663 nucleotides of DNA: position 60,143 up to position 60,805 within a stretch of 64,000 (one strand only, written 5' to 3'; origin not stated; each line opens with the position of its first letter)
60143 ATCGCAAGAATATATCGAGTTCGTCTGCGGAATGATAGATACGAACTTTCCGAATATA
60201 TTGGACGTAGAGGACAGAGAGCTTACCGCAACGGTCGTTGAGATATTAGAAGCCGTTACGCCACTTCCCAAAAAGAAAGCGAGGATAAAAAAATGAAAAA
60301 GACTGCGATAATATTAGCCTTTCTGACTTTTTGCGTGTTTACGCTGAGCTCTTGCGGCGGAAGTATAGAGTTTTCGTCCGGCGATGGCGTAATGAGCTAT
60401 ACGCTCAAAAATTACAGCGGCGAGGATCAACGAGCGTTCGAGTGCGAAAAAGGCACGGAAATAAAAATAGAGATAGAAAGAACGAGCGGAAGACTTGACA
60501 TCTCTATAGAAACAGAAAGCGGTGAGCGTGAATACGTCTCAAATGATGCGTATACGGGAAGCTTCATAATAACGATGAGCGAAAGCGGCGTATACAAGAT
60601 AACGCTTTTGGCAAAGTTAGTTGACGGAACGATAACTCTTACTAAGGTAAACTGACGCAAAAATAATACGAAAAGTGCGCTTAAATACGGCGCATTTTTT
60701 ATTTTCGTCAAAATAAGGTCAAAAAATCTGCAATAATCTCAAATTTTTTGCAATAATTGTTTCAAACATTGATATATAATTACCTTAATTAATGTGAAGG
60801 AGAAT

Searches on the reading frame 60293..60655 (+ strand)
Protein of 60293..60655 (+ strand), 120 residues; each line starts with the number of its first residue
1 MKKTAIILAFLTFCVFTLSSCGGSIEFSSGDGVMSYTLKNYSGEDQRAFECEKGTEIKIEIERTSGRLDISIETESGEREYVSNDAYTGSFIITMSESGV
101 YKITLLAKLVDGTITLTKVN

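Call 67: search_protein_families(library=pfam, proteins=[window:60293-60655:+], max_evalue=0.01)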
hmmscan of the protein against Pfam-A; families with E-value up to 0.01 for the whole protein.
window:60293-60655:+ (120 aa): 2 families
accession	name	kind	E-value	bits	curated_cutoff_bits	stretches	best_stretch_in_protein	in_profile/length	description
PF01105.29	EMP24_GP25L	-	0.0029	18.1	25.9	1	50-105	17-79/182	emp24/gp25L/p24 family/GOLD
PF04151.21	PPC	-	0.0086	17.4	25.9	0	49-104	7-67/70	Bacterial pre-peptidase C-terminal domain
